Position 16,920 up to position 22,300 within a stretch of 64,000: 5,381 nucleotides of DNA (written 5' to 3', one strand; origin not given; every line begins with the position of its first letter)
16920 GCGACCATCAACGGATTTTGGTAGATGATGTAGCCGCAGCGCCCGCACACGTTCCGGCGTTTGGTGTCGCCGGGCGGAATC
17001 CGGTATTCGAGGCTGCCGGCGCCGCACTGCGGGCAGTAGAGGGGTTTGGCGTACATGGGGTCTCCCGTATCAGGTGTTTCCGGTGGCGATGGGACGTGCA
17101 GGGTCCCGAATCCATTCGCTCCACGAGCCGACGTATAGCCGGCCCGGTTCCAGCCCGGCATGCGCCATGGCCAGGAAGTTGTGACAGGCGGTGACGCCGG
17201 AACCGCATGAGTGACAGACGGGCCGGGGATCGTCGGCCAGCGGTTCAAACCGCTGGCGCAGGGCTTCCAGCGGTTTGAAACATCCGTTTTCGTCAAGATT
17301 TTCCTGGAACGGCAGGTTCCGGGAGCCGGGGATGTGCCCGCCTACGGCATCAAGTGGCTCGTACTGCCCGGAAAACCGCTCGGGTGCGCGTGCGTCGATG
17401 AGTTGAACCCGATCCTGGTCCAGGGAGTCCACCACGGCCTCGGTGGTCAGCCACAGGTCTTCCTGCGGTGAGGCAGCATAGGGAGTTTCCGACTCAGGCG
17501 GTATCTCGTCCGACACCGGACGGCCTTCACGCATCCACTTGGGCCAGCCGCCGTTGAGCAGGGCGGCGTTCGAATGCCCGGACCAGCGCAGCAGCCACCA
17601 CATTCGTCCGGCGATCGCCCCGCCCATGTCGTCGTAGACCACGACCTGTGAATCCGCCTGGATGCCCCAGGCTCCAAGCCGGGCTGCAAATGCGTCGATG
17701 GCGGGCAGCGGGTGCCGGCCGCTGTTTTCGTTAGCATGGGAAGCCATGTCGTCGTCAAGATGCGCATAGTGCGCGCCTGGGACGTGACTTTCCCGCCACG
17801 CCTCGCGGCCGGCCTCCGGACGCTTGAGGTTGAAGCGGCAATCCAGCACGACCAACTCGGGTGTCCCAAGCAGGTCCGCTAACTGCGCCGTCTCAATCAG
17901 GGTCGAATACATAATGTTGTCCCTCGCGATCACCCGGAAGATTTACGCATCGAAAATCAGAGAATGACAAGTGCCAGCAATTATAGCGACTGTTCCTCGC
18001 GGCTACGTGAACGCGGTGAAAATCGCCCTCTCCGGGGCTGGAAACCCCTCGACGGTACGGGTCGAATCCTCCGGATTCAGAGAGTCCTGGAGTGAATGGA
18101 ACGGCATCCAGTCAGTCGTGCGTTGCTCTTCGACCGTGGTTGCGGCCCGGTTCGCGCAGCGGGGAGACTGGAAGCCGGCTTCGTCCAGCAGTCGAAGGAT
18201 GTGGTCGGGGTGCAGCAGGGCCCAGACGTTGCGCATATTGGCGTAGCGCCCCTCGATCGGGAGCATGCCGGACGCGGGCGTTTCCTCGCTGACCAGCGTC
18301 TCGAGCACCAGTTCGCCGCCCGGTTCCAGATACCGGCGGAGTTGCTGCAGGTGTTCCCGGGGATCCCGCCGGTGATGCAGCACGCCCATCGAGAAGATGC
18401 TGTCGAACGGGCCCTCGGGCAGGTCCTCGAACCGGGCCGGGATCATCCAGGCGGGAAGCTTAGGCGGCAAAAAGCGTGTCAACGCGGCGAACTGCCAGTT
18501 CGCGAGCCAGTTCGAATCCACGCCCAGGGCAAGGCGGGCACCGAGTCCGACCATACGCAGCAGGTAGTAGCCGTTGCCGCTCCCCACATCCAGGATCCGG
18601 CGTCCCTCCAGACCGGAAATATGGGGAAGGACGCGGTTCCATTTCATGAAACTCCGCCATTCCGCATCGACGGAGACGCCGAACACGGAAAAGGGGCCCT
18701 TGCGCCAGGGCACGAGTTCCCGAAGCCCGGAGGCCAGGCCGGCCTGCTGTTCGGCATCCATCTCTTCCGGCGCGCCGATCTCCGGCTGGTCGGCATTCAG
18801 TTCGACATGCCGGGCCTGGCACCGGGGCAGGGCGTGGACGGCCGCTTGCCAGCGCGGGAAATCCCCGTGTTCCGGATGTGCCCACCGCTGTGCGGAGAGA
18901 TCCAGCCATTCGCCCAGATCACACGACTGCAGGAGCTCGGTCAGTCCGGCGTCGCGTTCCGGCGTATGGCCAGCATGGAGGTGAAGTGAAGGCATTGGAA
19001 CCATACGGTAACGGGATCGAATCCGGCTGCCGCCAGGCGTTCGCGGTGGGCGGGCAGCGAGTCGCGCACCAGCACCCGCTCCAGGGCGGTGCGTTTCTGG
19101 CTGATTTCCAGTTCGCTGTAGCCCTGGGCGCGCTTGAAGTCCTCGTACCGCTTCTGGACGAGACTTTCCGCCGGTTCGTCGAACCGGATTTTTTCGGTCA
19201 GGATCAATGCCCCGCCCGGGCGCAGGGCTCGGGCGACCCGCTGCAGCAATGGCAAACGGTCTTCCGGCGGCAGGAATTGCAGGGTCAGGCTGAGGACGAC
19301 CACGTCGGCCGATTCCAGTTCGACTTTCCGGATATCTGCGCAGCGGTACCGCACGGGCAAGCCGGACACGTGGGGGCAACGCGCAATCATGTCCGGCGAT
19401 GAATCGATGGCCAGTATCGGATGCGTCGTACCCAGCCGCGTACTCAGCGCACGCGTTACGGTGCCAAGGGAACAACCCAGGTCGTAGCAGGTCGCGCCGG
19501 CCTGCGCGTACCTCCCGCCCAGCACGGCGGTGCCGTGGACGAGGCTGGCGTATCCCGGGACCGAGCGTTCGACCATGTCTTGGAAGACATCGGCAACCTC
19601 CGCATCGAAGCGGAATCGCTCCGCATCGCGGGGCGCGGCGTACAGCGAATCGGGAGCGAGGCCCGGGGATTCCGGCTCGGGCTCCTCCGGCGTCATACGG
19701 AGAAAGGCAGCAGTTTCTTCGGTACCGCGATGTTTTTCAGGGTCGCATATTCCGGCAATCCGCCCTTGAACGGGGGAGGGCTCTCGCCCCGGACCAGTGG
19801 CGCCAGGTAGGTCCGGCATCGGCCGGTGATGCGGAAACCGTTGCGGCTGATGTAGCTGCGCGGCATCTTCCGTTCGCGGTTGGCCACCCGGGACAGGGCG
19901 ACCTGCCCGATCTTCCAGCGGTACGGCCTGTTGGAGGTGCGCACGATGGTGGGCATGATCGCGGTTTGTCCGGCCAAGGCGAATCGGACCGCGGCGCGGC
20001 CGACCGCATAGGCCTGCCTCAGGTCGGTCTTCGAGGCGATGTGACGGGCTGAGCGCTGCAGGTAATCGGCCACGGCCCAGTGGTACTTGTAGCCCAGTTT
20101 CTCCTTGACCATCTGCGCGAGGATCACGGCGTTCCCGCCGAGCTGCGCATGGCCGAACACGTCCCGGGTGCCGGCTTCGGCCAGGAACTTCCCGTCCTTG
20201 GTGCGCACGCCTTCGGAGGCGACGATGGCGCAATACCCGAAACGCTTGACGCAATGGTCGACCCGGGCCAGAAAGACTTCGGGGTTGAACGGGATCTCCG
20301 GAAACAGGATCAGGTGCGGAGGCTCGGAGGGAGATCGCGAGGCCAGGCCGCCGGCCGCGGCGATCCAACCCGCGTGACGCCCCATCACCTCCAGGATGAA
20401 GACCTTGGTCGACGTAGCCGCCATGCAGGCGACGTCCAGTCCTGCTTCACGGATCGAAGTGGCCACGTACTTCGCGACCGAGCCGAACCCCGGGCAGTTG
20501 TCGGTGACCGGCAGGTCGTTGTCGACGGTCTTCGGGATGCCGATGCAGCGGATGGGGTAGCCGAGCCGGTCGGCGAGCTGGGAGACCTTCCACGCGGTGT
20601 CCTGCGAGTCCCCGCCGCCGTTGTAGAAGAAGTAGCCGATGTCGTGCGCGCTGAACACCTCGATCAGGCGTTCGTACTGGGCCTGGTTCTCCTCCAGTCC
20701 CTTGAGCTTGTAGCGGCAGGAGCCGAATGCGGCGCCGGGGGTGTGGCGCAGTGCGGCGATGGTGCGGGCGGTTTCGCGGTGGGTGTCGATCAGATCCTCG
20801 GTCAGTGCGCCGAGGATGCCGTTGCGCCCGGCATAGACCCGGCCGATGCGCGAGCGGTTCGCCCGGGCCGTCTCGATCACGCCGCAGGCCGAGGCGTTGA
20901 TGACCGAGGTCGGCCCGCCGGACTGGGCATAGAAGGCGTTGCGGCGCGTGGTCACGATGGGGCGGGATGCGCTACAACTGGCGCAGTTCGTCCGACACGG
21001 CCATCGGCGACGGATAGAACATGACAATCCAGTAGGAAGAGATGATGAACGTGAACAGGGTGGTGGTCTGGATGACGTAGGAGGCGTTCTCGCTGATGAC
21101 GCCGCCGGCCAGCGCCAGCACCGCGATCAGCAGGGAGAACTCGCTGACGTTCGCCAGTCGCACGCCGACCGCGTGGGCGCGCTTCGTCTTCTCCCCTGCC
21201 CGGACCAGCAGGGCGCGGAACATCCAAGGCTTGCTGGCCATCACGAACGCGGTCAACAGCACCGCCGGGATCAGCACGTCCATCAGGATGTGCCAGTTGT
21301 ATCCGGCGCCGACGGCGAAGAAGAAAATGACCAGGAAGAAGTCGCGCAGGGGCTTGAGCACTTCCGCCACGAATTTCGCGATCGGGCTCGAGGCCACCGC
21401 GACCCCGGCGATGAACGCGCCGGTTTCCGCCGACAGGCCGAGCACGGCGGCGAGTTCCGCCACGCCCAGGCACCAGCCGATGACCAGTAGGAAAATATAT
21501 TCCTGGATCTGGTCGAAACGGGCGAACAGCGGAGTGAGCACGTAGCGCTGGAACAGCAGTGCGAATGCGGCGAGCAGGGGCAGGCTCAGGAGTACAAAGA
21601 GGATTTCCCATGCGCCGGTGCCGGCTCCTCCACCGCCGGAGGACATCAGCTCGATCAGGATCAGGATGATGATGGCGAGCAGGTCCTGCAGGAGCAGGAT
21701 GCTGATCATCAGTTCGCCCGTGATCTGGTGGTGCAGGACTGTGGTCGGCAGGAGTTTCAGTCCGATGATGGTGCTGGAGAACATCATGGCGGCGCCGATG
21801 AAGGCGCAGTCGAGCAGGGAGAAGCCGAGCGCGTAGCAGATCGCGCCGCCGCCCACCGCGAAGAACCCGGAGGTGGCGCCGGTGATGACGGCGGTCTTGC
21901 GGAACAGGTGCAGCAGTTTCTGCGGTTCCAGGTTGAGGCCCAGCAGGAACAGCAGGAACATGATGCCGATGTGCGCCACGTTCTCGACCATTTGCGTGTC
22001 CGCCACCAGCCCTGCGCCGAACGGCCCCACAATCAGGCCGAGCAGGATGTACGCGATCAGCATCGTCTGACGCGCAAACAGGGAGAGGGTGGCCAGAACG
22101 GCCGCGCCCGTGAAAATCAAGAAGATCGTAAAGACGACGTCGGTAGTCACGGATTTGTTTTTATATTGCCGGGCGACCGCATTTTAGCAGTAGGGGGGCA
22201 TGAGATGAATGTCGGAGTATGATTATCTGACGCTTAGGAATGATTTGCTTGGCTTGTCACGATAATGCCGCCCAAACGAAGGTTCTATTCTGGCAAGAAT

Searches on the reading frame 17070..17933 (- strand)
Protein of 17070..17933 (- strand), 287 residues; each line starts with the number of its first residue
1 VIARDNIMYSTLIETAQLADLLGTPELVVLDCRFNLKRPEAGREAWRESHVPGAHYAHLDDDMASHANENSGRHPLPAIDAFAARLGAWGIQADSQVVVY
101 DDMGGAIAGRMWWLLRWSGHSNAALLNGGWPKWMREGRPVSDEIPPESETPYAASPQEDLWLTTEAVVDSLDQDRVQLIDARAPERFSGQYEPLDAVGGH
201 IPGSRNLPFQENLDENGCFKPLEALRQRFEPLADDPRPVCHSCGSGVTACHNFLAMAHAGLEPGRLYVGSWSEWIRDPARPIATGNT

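Call 54: search_protein_families(library=pfam, proteins=[window:17070-17933:-], max_evalue=0.00001)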
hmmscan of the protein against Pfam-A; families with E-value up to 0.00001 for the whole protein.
window:17070-17933:- (287 aa): 1 family
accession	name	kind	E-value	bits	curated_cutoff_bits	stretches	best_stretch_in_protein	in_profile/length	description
PF00581.25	Rhodanese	-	1.1e-26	93.7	22.2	2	15-135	2-101/102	Rhodanese-like domain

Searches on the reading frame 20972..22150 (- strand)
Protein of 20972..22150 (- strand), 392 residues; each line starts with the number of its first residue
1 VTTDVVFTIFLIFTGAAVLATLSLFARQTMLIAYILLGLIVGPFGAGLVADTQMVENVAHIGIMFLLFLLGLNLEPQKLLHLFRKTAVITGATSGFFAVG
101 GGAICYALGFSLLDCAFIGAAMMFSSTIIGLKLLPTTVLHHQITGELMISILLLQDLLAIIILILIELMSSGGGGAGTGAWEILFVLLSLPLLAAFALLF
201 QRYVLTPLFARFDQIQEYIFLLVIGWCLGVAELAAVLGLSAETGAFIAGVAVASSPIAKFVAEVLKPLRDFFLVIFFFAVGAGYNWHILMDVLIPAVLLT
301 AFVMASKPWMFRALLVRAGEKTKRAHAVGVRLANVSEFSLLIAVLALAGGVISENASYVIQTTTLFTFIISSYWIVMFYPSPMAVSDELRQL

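Call 54: search_protein_families(library=pfam, proteins=[window:20972-22150:-], max_evalue=0.00001)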
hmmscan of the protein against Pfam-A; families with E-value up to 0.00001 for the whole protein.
window:20972-22150:- (392 aa): 1 family
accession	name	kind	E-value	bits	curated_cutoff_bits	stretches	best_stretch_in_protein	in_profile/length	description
PF00999.27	Na_H_Exchanger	-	9e-46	156.9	26.2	1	17-376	4-370/375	Sodium/hydrogen exchanger, transmembrane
